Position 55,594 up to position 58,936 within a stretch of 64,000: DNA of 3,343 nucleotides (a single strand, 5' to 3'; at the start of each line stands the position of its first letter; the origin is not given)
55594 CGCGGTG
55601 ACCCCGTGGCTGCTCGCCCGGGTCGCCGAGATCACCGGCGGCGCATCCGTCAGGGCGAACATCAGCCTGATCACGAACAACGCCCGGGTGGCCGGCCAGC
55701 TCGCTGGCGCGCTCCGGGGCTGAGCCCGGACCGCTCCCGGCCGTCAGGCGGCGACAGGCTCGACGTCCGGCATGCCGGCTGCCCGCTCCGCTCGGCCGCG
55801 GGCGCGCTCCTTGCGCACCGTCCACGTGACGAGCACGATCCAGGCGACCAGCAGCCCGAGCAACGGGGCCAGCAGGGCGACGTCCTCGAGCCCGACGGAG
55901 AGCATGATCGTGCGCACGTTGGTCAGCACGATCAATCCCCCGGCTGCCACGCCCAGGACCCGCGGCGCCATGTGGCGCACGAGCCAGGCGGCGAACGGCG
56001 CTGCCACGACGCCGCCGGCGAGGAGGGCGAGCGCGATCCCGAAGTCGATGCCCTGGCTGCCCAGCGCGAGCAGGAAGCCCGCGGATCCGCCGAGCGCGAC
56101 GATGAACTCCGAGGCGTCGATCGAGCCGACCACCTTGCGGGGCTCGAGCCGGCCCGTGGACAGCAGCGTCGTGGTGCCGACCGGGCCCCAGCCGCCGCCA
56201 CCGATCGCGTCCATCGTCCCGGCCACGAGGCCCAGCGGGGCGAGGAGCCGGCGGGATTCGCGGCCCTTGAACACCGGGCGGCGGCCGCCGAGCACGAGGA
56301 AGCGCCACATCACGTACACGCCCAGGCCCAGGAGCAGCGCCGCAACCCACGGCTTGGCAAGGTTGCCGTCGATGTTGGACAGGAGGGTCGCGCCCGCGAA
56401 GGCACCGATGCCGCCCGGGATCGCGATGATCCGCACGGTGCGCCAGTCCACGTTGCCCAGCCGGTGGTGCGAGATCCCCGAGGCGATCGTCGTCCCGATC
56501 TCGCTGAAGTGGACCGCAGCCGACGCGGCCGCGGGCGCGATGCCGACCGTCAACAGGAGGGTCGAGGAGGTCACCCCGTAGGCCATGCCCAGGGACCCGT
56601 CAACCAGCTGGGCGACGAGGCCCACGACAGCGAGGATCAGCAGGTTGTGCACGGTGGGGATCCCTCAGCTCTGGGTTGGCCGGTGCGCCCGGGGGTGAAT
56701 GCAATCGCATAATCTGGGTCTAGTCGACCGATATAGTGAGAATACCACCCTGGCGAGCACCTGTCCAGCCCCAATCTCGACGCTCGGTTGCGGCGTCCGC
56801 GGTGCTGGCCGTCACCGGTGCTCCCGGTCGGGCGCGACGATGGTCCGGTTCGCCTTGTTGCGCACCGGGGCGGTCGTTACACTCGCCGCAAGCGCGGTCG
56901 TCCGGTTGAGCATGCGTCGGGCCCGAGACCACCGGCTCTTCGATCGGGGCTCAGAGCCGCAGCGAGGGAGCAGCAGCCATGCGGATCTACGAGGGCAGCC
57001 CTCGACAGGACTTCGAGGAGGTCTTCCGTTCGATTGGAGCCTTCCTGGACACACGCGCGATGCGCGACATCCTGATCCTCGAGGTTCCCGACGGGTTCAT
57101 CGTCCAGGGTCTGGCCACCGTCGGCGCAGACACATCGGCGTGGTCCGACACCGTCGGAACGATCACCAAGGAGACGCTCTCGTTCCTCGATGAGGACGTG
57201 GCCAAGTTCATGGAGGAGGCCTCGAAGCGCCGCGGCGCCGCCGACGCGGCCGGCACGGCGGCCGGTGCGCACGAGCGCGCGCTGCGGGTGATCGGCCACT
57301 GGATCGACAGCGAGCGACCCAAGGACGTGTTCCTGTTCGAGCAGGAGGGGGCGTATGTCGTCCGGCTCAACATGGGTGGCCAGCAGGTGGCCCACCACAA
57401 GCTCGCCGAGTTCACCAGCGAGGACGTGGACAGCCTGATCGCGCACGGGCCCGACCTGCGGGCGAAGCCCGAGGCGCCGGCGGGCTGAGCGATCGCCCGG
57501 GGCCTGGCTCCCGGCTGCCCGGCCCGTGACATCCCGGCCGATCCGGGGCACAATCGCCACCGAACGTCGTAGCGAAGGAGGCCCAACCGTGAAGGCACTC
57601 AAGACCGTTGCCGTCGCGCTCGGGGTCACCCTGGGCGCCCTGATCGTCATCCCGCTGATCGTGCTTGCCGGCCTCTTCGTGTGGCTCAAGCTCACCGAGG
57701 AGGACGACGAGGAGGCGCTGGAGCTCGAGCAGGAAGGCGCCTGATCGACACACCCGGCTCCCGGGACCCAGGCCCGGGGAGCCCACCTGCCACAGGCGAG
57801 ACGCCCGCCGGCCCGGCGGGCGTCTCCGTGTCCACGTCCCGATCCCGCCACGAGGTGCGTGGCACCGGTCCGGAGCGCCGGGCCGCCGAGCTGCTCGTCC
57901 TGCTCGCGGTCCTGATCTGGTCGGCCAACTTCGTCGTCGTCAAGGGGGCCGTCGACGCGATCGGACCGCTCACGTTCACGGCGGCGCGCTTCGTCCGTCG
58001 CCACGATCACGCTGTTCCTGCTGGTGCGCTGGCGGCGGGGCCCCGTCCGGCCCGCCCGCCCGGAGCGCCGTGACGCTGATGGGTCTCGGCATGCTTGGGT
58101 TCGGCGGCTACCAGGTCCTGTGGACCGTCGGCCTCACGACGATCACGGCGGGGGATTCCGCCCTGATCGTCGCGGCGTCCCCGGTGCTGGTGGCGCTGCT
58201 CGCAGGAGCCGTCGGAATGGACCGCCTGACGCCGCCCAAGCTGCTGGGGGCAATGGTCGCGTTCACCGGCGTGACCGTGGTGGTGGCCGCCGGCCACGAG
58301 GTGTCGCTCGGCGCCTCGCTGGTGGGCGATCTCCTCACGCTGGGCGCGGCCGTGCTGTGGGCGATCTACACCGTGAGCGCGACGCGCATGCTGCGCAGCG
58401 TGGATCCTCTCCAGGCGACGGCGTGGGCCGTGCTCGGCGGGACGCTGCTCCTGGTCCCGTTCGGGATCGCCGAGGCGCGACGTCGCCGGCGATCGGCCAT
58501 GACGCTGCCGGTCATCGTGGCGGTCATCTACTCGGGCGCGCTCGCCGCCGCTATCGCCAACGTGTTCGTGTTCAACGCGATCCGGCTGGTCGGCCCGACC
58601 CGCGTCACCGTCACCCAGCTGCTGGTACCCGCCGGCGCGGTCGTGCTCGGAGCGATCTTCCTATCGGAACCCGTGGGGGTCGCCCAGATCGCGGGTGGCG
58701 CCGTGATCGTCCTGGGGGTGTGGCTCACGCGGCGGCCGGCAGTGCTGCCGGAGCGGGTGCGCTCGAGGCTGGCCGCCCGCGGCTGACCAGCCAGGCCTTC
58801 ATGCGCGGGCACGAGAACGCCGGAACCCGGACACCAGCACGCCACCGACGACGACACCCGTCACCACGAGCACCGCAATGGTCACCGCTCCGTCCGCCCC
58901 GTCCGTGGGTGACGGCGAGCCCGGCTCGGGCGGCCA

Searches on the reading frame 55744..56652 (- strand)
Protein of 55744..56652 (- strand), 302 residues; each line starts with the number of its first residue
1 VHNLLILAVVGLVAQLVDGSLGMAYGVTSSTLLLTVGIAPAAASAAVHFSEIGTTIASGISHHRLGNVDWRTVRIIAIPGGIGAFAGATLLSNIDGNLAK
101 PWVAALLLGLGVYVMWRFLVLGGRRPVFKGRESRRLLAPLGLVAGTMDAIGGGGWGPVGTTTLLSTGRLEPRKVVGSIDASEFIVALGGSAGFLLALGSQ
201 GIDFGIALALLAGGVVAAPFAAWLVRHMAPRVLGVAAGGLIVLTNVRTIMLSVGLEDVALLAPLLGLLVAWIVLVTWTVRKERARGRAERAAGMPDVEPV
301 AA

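Call 19: search_protein_families(library=pfam, proteins=[window:55744-56652:-], max_evalue=0.01)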
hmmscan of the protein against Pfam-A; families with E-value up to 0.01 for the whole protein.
window:55744-56652:- (302 aa): 1 family
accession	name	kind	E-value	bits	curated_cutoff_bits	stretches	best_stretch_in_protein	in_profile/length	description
PF01925.25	TauE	-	1.9e-39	136.2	32.6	1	7-247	1-236/237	Sulfite exporter TauE/SafE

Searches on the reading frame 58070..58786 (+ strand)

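Call 19: search_protein_families(library=pfam, proteins=[window:58070-58786:+], max_evalue=0.01)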
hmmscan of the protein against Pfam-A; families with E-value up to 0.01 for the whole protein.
window:58070-58786:+ (238 aa): 2 families
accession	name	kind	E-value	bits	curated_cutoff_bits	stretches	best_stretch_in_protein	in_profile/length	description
PF00892.27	EamA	-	7.3e-33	114.2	28.2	2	85-220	2-133/135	EamA-like transporter family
PF08627.16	CRT-like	-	0.00052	19.5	26.9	1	156-224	75-142/335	CRT-like, chloroquine-resistance transporter-like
